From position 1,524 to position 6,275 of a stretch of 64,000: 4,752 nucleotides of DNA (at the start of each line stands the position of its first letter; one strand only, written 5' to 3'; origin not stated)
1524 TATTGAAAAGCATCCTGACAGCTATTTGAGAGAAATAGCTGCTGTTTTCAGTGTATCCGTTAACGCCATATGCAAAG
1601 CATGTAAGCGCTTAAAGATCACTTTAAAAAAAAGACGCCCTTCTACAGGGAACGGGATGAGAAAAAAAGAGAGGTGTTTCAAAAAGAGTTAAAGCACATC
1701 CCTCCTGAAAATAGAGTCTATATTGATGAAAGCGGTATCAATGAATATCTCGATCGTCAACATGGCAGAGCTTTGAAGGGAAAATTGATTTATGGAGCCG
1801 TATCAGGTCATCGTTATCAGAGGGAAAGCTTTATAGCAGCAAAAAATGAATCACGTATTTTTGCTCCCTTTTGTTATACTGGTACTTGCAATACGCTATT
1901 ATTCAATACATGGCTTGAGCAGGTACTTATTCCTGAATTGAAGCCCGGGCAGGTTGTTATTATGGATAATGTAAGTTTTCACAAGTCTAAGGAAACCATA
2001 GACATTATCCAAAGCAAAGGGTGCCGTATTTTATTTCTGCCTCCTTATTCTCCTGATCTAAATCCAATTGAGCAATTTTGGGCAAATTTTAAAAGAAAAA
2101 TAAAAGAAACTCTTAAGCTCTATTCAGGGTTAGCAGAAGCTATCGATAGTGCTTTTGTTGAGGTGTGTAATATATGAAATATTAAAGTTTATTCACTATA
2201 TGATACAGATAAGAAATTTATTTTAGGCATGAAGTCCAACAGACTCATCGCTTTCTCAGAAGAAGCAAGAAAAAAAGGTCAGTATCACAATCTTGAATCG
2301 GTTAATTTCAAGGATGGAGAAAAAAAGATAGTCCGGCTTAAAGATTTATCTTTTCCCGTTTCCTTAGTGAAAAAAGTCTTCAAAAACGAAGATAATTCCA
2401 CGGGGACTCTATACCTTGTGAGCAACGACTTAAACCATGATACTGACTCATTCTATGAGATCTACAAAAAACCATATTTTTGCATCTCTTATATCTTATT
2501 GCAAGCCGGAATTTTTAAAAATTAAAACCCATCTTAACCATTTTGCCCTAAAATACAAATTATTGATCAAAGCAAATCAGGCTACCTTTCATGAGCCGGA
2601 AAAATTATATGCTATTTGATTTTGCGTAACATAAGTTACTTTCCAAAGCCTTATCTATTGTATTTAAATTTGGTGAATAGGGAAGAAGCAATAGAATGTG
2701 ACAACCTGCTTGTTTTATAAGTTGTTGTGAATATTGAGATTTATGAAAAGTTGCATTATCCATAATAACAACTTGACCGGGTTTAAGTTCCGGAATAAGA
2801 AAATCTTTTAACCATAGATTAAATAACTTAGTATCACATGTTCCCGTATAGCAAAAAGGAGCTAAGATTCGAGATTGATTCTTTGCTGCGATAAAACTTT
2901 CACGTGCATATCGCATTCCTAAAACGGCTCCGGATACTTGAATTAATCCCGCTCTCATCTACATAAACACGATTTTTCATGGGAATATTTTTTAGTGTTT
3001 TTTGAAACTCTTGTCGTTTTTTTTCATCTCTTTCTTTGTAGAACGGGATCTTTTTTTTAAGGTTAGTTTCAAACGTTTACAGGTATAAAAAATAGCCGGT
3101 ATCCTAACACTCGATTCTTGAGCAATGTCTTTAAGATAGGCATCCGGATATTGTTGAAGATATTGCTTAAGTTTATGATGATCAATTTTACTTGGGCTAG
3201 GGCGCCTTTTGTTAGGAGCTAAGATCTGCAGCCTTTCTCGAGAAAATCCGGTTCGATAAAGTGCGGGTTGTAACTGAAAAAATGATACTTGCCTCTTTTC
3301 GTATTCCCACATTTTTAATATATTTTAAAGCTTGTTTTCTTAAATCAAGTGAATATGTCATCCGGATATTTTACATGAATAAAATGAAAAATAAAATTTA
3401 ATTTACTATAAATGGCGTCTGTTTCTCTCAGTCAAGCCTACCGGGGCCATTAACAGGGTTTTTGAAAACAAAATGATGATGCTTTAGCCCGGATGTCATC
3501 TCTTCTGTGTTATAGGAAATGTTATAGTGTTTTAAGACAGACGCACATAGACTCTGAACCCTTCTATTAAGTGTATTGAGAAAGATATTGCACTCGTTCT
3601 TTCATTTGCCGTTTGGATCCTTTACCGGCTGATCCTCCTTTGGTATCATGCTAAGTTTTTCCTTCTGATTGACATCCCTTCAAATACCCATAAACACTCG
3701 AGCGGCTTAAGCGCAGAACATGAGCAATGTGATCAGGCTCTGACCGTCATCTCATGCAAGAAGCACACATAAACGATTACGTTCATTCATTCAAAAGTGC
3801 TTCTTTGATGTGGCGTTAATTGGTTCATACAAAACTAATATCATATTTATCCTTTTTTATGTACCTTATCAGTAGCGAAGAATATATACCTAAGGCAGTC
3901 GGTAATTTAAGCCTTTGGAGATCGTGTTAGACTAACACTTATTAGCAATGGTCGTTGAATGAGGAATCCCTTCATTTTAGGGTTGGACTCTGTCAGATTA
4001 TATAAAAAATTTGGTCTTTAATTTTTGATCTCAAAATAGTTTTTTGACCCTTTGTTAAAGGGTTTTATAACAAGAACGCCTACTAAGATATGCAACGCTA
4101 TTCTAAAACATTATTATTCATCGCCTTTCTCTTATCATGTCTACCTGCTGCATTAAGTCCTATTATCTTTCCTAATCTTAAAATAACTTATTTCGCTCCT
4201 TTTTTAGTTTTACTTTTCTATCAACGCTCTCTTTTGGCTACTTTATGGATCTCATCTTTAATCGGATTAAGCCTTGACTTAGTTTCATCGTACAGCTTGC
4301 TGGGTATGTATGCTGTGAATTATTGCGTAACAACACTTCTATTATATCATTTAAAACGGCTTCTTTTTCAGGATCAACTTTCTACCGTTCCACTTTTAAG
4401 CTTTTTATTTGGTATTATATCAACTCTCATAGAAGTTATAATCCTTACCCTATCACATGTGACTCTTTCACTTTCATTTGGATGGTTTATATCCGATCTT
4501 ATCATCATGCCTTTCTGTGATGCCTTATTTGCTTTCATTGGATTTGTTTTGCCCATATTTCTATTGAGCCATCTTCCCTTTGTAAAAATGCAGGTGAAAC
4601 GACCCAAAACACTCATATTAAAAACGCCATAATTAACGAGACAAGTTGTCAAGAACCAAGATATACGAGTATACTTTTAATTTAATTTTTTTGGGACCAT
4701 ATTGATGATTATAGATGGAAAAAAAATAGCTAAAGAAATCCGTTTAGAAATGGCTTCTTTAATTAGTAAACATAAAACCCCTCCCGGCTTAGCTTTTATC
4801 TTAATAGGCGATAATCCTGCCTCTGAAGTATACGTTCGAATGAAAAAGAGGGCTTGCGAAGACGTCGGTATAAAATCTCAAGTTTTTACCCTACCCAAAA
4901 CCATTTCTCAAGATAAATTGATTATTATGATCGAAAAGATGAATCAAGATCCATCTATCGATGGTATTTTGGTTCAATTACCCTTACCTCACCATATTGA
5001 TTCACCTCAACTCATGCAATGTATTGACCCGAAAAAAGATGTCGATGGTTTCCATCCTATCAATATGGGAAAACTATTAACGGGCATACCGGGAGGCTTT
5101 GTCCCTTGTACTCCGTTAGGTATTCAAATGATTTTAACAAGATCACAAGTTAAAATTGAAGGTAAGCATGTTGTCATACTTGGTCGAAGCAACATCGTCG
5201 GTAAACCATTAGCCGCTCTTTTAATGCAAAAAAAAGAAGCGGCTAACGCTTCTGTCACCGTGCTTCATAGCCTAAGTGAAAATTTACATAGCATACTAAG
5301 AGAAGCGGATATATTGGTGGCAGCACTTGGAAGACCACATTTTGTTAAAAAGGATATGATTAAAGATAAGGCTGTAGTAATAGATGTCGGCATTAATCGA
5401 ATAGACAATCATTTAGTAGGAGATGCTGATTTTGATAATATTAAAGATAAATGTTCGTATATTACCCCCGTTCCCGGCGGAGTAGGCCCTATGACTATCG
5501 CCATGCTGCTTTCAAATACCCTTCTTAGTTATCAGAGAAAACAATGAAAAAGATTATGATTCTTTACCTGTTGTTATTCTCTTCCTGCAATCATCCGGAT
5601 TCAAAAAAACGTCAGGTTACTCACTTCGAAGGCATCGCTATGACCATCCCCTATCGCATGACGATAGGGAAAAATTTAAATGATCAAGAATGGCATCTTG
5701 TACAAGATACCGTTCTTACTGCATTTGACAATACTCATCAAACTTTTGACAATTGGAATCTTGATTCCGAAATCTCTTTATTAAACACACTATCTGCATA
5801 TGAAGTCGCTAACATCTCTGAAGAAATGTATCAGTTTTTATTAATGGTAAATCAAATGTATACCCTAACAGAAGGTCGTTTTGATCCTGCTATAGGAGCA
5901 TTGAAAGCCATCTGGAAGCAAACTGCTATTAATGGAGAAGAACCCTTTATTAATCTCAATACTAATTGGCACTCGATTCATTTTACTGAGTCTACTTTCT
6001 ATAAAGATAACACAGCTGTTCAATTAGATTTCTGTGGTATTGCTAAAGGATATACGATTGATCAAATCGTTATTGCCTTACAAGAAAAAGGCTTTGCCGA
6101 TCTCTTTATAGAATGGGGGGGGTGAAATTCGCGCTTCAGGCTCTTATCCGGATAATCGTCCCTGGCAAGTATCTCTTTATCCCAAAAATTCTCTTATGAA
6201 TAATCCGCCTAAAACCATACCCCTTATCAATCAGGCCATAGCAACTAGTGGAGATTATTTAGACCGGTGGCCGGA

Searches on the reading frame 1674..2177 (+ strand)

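Call 59: search_protein_families(library=pfam, proteins=[window:1674-2177:+], max_evalue=0.0001)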
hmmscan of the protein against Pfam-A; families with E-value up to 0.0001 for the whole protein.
window:1674-2177:+ (167 aa): 1 family
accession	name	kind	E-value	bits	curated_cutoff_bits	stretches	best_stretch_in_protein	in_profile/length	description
PF13358.12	DDE_3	-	5e-34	117.7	28.6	1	15-145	3-135/146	DDE superfamily endonuclease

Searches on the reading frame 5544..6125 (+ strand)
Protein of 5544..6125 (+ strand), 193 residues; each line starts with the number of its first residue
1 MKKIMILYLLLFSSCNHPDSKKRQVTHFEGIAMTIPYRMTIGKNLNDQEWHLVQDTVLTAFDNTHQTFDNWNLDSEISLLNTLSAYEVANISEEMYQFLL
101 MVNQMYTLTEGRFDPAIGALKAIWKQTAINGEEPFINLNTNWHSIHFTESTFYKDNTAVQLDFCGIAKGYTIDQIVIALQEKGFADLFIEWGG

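Call 59: search_protein_families(library=pfam, proteins=[window:5544-6125:+], max_evalue=0.0001)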
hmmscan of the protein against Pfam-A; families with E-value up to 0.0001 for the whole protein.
window:5544-6125:+ (193 aa): 1 family
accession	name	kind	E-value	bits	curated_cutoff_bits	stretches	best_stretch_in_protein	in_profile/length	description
PF02424.20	ApbE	-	1.6e-25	90.6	25.6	1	33-193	1-158/266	ApbE family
